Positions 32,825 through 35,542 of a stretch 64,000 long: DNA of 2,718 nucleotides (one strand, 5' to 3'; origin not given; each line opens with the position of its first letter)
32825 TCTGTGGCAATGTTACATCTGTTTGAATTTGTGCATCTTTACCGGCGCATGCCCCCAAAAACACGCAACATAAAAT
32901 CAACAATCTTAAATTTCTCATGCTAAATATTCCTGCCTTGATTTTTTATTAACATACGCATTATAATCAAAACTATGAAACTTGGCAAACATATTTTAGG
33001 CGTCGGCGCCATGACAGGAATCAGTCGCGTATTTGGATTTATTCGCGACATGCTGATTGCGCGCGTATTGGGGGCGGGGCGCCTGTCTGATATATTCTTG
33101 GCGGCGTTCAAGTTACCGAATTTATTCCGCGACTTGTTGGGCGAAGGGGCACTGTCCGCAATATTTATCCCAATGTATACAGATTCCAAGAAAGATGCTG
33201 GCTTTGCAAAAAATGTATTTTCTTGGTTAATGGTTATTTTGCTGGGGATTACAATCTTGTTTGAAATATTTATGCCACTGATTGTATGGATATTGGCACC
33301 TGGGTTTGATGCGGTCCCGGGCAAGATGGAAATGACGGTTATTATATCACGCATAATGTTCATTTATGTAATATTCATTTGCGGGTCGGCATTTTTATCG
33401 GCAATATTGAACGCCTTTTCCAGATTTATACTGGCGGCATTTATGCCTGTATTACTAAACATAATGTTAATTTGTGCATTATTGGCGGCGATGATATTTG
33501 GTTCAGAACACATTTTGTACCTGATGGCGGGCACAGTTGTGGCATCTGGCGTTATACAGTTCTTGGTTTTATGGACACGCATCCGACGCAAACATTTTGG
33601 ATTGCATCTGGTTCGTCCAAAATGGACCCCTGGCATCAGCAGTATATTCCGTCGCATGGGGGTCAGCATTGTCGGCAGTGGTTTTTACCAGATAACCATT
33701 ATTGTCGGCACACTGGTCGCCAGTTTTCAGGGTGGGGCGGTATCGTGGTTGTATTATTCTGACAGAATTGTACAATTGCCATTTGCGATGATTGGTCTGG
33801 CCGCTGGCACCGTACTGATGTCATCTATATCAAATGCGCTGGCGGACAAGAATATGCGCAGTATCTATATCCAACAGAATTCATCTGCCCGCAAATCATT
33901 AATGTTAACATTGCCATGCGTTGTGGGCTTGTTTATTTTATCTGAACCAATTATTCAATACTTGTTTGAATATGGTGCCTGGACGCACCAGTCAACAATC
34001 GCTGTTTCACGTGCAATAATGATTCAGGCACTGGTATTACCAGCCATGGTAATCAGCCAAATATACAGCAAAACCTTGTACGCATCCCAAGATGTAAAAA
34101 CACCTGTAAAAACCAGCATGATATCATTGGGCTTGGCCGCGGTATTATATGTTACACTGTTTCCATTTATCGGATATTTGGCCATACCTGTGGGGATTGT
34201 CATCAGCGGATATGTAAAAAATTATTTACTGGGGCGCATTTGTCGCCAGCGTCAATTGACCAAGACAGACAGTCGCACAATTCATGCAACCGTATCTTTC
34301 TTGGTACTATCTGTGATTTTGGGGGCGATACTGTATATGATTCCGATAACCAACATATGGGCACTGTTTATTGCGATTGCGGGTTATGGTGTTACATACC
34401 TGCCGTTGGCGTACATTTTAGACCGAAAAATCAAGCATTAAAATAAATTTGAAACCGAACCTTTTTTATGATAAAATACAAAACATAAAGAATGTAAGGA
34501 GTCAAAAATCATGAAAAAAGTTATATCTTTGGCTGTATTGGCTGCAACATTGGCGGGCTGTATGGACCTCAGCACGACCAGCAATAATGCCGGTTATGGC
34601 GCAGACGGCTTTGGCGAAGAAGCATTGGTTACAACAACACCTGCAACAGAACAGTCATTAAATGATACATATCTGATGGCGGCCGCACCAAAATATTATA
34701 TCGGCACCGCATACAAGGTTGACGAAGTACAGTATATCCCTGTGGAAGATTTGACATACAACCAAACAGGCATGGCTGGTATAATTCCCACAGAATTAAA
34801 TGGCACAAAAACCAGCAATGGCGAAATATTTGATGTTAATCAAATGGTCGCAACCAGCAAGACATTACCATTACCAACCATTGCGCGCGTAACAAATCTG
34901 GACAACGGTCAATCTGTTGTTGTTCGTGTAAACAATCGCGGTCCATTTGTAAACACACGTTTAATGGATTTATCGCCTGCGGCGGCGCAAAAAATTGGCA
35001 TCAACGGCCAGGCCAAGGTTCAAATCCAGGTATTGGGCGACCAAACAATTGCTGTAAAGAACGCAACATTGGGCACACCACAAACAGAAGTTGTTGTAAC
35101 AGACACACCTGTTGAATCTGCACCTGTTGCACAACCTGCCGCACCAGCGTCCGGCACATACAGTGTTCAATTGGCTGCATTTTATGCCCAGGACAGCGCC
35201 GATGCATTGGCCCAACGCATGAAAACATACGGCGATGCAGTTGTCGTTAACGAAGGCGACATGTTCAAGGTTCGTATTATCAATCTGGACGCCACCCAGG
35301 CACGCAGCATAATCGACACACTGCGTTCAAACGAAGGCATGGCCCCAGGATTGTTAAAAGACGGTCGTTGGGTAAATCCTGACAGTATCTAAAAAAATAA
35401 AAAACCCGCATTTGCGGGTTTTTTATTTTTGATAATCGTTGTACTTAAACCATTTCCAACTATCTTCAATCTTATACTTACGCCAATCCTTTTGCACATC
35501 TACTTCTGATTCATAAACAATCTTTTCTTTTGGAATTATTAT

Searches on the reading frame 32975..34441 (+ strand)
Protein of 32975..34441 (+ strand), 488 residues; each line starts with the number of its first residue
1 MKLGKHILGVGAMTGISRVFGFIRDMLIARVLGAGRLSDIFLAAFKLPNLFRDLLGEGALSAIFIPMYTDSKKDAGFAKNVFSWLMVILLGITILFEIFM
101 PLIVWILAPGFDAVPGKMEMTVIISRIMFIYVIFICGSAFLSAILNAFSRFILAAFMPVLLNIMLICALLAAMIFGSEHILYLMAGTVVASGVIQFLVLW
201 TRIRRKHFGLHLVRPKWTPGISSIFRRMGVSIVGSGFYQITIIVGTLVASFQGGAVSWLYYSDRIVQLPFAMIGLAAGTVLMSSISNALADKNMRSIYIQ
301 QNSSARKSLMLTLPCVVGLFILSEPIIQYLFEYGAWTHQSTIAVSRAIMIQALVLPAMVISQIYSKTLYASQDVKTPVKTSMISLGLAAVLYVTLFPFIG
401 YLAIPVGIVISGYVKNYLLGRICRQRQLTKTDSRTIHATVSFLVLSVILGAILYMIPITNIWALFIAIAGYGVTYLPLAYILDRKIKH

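Call 26: search_protein_families(library=pfam, proteins=[window:32975-34441:+], max_evalue=0.001)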
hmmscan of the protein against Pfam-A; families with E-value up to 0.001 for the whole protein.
window:32975-34441:+ (488 aa): 2 families
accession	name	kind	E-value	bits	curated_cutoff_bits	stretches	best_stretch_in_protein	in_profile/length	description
PF03023.19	MurJ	-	5e-91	306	27.4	1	28-468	1-446/451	Lipid II flippase MurJ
PF01554.23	MatE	-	6.3e-06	26.4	24.9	1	242-391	14-158/161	MatE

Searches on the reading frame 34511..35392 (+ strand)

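Call 44: search_protein_families(library=pfam, proteins=[window:34511-35392:+], max_evalue=0.001)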
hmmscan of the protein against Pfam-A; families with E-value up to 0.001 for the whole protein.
window:34511-35392:+ (293 aa): 3 families
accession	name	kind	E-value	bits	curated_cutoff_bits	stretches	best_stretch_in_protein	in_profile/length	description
PF03330.24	DPBB_1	-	1.4e-20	73.7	28.8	1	98-173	12-82/83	Lytic transglycolase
PF05036.18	SPOR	-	6.4e-08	33.2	21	1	213-278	1-71/76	SPOR domain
PF08139.17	LPAM_1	-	0.00043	21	20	1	1-17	1-17/18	Prokaryotic membrane lipoprotein lipid attachment site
